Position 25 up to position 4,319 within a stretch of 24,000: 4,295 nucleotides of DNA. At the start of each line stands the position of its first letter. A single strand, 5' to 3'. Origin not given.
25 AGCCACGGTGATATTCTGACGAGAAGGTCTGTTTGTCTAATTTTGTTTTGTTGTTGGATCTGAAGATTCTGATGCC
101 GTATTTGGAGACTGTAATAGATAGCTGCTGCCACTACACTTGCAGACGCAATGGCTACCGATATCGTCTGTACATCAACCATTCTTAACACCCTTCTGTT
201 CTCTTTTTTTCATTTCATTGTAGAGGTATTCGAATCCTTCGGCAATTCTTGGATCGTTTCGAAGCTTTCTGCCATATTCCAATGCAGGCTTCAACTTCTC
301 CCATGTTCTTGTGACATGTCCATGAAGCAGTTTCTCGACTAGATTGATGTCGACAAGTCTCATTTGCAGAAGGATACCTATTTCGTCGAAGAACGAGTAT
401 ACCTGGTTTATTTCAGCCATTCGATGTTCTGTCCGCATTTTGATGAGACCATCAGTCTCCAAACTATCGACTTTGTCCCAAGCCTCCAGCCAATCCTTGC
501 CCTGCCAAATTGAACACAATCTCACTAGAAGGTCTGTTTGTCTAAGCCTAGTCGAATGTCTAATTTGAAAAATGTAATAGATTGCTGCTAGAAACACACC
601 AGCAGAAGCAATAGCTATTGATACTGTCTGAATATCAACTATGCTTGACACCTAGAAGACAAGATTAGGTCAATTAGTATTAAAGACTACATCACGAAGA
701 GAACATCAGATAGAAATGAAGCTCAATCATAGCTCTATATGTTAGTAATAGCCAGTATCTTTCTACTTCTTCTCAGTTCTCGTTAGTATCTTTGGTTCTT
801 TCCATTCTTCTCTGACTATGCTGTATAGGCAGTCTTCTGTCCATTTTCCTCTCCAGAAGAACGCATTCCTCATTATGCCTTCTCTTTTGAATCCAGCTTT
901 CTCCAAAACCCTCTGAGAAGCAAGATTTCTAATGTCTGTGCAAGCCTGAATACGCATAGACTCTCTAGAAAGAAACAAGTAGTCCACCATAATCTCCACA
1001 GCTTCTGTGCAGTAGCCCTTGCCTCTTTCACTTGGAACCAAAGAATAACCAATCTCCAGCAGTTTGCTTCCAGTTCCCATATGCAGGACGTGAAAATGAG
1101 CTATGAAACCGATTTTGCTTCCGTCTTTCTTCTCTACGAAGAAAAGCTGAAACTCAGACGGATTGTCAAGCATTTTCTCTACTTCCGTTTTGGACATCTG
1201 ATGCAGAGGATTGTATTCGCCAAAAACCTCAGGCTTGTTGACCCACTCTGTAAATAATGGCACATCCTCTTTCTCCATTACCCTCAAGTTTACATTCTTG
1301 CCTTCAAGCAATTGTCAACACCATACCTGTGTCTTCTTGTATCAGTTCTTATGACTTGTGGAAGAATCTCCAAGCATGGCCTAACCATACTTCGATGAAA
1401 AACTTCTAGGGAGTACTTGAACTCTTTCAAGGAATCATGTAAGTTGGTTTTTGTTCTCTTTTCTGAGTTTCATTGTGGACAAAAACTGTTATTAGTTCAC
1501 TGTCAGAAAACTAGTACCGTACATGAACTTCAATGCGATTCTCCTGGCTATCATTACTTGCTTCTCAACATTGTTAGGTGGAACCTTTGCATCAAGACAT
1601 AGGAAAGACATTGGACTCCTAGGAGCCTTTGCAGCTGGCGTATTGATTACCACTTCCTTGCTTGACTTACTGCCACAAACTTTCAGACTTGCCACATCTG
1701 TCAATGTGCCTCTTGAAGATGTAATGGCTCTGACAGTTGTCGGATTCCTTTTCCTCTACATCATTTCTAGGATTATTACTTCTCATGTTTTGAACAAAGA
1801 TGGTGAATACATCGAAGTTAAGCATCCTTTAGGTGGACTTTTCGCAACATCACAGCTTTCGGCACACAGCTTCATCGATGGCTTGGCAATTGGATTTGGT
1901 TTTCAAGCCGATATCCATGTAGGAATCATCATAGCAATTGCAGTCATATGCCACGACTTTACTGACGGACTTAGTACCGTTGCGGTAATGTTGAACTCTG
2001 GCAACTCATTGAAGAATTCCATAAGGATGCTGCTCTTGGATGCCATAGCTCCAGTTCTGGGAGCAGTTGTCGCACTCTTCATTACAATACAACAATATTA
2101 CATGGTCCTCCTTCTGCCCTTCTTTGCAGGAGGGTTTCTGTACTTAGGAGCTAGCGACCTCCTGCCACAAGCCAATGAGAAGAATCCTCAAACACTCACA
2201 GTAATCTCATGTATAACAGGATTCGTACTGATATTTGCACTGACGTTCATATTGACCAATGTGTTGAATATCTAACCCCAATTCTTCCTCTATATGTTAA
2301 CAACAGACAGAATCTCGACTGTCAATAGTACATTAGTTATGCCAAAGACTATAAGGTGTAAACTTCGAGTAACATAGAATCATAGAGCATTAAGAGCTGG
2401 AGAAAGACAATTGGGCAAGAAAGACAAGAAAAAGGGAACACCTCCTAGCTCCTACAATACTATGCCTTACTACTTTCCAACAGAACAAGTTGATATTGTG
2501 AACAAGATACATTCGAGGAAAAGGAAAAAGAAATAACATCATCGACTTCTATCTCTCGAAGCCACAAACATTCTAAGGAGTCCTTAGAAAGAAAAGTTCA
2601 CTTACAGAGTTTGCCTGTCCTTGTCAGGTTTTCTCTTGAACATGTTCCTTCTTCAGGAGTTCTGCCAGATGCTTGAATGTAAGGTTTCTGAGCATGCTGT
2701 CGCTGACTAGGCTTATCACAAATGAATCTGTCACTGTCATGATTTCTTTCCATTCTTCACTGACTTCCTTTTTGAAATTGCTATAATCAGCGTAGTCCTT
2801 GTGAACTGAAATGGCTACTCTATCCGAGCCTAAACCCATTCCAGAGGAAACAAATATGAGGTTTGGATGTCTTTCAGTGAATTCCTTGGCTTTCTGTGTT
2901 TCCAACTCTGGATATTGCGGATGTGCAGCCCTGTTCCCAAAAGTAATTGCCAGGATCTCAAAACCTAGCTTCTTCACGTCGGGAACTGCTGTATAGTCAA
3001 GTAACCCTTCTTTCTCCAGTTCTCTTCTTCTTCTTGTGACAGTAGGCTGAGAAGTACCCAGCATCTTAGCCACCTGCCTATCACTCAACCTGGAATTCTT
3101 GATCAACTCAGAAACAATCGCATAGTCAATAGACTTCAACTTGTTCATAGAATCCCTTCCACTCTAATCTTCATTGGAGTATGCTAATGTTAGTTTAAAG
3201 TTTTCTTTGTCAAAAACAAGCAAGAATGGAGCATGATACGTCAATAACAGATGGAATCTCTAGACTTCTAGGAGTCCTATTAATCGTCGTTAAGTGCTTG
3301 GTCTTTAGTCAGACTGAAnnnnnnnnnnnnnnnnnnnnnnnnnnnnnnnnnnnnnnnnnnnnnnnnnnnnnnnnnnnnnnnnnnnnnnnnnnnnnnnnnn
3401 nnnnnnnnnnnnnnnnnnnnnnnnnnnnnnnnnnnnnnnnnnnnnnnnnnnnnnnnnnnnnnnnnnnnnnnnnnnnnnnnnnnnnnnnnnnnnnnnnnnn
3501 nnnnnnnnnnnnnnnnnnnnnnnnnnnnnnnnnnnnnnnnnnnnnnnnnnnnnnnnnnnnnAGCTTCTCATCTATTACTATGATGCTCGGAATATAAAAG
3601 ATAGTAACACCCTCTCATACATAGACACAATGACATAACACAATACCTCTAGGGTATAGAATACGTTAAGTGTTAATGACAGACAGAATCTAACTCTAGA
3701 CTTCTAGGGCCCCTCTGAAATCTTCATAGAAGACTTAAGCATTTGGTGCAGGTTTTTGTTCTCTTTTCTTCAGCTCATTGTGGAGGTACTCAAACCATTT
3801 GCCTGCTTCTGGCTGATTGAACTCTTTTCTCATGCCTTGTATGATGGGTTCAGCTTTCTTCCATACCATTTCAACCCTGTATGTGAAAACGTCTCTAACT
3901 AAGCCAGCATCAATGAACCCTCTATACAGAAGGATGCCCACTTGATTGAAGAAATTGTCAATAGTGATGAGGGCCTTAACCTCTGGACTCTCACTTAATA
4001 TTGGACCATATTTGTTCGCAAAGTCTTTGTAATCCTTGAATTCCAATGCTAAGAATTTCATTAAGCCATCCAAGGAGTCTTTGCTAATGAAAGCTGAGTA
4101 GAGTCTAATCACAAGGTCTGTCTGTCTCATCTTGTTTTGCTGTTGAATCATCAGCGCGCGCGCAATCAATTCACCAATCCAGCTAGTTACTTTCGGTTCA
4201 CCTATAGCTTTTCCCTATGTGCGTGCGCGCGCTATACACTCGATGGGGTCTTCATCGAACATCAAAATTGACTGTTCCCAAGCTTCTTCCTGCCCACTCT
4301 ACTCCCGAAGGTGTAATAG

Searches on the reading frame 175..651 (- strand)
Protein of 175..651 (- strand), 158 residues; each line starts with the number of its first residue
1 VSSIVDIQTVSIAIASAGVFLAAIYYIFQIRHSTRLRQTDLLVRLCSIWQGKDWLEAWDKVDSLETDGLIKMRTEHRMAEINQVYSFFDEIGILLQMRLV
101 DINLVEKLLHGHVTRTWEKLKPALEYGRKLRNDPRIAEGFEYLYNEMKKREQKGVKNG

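Call 6: search_protein_families(library=pfam, proteins=[window:175-651:-], max_evalue=0.01)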
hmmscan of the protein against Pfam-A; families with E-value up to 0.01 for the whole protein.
window:175-651:- (158 aa): 1 family
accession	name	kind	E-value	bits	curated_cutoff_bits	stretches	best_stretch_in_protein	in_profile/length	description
PF15956.11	DUF4760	-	2.7e-12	47.5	25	1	17-146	5-140/141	Domain of unknown function (DUF4760)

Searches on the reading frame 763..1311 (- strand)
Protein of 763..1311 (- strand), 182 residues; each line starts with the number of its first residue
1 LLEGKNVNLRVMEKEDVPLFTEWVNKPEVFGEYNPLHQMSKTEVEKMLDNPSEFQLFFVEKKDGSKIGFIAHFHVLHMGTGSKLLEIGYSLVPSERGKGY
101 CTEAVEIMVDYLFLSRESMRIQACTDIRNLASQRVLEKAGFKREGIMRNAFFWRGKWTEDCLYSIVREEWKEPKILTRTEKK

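Call 6: search_protein_families(library=pfam, proteins=[window:763-1311:-], max_evalue=0.01)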
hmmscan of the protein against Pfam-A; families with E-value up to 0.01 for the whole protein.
window:763-1311:- (182 aa): 4 families
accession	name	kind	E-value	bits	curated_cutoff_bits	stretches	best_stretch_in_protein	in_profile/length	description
PF13302.13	Acetyltransf_3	-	1.9e-22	80.9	25.4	1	7-142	2-138/138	Acetyltransferase (GNAT) domain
PF13523.12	Acetyltransf_8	-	2.4e-10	40.6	27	1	14-146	3-142/145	Acetyltransferase (GNAT) domain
PF13420.13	Acetyltransf_4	-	4.4e-09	37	24.3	1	9-159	1-152/155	Acetyltransferase (GNAT) domain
PF00583.31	Acetyltransf_1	-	1.1e-08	35.8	20.7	1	47-141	24-116/116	Acetyltransferase (GNAT) family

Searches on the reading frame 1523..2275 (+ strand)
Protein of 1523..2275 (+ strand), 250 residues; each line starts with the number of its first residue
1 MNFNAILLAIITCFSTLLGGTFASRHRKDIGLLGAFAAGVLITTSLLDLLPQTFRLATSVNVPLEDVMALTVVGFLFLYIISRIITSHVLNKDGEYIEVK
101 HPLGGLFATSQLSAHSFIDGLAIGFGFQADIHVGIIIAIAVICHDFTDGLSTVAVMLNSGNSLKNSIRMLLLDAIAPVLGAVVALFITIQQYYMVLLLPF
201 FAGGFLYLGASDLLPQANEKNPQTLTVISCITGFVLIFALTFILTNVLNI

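Call 6: search_protein_families(library=pfam, proteins=[window:1523-2275:+], max_evalue=0.01)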
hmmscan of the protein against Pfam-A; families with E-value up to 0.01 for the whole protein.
window:1523-2275:+ (250 aa): 1 family
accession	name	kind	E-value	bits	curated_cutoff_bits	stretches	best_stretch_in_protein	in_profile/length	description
PF02535.28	Zip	-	8e-26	91.4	35.1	2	101-240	174-322/323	ZIP Zinc transporter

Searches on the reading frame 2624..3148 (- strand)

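Call 6: search_protein_families(library=pfam, proteins=[window:2624-3148:-], max_evalue=0.01)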
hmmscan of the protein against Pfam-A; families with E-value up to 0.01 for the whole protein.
window:2624-3148:- (174 aa): 11 families
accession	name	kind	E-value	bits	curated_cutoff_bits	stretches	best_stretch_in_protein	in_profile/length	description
PF13412.12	HTH_24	-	1.4e-11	44.3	21.9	1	6-50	3-47/48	Winged helix-turn-helix DNA-binding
PF13404.12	HTH_AsnC-type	-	3.3e-10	40.1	27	1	6-45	3-42/42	AsnC-type helix-turn-helix domain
PF13545.12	HTH_Crp_2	-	1e-05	25.9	27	1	20-58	22-64/70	Crp-like helix-turn-helix domain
PF12802.13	MarR_2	-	0.00026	21.5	27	1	7-58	6-58/61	MarR family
PF13384.12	HTH_23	-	0.00027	21.1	24.6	1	15-49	13-46/50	Homeodomain-like domain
PF01047.28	MarR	-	0.00035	20.8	24.6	1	21-51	18-48/59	MarR family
PF20432.4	Xre-like-HTH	-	0.00044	20.9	25.8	1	10-43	13-46/63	Antitoxin Xre-like helix-turn-helix domain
PF13744.12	HTH_37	-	0.00044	20.4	27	1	4-42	15-53/80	Helix-turn-helix domain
PF01325.25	Fe_dep_repress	-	0.0013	19.3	26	1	22-53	24-55/60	Iron dependent repressor, N-terminal DNA binding domain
PF18024.7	HTH_50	-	0.0014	18.7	27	1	22-41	25-44/50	Helix-turn-helix domain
PF01371.25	Trp_repressor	-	0.0076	16.7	27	0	9-46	39-75/88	Trp repressor protein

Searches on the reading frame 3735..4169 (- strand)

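Call 6: search_protein_families(library=pfam, proteins=[window:3735-4169:-], max_evalue=0.01)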
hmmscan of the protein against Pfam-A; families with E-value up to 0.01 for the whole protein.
window:3735-4169:- (144 aa): 1 family
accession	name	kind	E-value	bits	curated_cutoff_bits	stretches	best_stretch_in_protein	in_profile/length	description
PF15956.11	DUF4760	-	8e-12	46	25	1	21-131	28-139/141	Domain of unknown function (DUF4760)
